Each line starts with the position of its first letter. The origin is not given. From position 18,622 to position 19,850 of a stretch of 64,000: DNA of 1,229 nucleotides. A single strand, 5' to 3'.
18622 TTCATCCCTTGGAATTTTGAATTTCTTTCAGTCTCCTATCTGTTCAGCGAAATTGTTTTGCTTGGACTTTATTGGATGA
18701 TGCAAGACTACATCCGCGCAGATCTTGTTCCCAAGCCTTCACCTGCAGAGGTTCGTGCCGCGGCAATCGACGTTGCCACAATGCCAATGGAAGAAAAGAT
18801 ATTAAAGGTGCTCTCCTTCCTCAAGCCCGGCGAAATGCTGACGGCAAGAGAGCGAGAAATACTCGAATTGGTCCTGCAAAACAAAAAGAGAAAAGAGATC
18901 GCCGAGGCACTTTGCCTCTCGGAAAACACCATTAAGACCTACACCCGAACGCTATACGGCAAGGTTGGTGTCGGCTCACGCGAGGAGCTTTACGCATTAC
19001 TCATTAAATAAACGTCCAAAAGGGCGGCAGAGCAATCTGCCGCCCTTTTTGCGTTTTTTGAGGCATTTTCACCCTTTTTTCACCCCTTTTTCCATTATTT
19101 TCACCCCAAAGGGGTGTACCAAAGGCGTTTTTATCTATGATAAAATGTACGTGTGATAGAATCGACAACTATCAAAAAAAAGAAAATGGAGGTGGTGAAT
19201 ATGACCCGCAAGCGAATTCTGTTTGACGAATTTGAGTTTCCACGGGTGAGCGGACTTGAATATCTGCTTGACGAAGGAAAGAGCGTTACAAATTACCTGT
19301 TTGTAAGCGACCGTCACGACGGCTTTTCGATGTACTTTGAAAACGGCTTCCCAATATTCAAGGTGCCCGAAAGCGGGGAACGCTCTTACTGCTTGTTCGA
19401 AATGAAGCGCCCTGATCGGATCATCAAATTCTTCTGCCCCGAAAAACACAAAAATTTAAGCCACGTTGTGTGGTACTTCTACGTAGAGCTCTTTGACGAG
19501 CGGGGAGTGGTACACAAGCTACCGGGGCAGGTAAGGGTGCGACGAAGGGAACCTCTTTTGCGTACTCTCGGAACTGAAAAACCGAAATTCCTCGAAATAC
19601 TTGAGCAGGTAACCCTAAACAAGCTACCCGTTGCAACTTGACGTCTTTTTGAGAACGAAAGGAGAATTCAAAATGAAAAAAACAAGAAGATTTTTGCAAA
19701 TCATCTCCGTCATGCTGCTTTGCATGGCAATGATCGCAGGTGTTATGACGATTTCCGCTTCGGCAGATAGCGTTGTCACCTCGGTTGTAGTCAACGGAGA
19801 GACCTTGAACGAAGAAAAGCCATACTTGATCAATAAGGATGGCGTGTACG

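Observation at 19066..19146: Operator-like architecture in front of a weak -35 promoter: three phased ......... repeats and a perfect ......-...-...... palindrome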

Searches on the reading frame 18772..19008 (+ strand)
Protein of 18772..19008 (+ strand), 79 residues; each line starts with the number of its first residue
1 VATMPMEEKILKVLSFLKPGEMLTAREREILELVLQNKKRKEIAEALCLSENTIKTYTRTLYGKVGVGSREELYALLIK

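Call 29: search_solved_structures(query=window:18772-19008:+, max_evalue=0.01, show_alignments=4)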
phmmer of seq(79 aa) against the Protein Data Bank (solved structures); distinct sequences matched with E-value up to 0.01: 32.
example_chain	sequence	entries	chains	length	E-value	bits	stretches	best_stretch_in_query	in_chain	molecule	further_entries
1fse_A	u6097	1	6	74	2.2e-08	37.5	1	21-75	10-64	GERE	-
8vd6_A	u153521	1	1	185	1.1e-07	35.3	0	27-56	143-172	CAP REPEAT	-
4ldz_A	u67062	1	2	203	8.3e-07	32.5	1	21-72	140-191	Transcriptional regulatory protein DesR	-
4wt0_B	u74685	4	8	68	2.4e-06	31.1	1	21-72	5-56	Response regulator receiver domain protein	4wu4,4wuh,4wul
4wsz_A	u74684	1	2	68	3.2e-06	30.7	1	21-72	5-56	Response regulator receiver domain protein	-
4gvp_A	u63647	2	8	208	3.2e-06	30.7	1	20-72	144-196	Response regulator protein vraR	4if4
7ve6_A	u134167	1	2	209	3.3e-06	30.7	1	20-72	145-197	Response regulator protein VraR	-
4yn8_A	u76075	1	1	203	5.5e-06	29.9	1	16-71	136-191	Response regulator ChrA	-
7vim_A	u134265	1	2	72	6e-06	29.8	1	22-73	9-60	Protein EsrB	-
5hev_A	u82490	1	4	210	1e-05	29.1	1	21-72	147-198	Response regulator protein VraR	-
6jqs_A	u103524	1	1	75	1.8e-05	28.3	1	21-74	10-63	DNA-binding response regulator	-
7x1k_A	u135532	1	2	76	1.9e-05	28.2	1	19-76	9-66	Chemotaxis protein CheY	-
8u3b_G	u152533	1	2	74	3.7e-05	27.3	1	22-73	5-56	Nitrate/nitrite response regulator protein NarL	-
1je8_A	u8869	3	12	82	4.2e-05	27.1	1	22-72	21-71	Nitrate/Nitrite Response Regulator Protein NARL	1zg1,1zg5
2krf_A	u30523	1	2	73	4.6e-05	27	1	15-74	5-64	Transcriptional regulatory protein comA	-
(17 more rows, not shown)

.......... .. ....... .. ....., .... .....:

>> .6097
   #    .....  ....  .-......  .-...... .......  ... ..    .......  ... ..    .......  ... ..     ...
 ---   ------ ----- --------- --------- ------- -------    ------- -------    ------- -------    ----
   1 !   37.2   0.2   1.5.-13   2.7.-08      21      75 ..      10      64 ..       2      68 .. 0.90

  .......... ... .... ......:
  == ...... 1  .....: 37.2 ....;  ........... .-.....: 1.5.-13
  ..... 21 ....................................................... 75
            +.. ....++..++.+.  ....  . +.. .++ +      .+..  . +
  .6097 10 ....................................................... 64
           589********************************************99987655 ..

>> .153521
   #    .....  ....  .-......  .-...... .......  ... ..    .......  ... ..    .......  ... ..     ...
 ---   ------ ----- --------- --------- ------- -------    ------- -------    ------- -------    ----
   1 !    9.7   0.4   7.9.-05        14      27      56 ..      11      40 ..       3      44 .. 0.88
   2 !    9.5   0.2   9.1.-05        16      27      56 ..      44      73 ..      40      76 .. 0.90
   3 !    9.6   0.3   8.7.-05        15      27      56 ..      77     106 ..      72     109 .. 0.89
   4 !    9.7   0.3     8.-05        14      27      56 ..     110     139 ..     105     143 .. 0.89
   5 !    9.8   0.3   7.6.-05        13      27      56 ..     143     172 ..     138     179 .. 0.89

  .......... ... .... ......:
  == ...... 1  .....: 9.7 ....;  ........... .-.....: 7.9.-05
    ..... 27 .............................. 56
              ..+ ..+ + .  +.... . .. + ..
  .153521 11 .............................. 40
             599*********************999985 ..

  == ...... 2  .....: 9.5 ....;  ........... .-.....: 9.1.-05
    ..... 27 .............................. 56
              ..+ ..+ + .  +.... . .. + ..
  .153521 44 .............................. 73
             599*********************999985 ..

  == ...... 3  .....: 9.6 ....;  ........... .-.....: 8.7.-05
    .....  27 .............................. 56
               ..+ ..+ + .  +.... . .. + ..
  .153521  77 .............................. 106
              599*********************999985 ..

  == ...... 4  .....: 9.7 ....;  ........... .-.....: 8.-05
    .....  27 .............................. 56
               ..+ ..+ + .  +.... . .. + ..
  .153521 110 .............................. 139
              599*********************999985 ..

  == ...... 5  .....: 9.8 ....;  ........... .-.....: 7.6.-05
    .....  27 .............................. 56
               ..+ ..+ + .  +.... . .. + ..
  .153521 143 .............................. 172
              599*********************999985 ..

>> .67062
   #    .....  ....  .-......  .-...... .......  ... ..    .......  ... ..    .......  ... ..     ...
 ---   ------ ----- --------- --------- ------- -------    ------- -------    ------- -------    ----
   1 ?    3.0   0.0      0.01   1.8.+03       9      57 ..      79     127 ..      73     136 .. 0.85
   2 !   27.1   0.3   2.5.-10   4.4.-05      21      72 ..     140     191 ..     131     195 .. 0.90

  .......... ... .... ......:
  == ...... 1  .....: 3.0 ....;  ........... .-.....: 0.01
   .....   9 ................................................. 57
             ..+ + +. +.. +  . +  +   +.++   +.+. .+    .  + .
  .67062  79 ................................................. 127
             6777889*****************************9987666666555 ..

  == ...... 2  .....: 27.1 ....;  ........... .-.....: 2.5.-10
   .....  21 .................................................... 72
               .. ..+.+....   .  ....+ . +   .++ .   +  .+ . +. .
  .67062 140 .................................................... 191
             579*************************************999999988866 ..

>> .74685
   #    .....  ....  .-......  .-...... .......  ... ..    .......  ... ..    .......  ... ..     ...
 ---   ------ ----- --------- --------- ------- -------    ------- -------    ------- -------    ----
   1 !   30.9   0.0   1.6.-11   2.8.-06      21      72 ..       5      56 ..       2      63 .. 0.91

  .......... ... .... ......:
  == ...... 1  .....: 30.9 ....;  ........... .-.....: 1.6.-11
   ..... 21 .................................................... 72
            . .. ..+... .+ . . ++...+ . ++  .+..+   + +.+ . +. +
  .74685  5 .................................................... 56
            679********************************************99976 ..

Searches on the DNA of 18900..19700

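Call 36: search_rna_families(source=window, start=18900, end=19700, threshold=evalue, max_evalue=1)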
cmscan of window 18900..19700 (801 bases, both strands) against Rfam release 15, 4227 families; matches with E-value up to 1: 5.
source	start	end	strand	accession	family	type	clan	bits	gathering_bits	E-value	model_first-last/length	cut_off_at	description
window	19018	19049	-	RF00084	CsrC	Gene; sRNA;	CL00106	30.7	61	2.5e-07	211-242/255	no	CsrC RNA family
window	19020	19080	-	RF02844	RefA9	Gene; antisense;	-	27.4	49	0.063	1-64/64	no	Enterococcus sRNA A9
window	19002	19055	+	RF02353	BjrC68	Gene; sRNA;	-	24.6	39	0.00054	1-82/82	no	Bradyrhizobiaceae sRNA BjrC68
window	19016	19051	+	RF00084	CsrC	Gene; sRNA;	CL00106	23.9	61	4.6e-05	209-244/255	no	CsrC RNA family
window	18955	19057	+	RF00558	L20_leader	Cis-reg; leader;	-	20.2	58.7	0.25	1-127/127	no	Ribosomal protein L20 leader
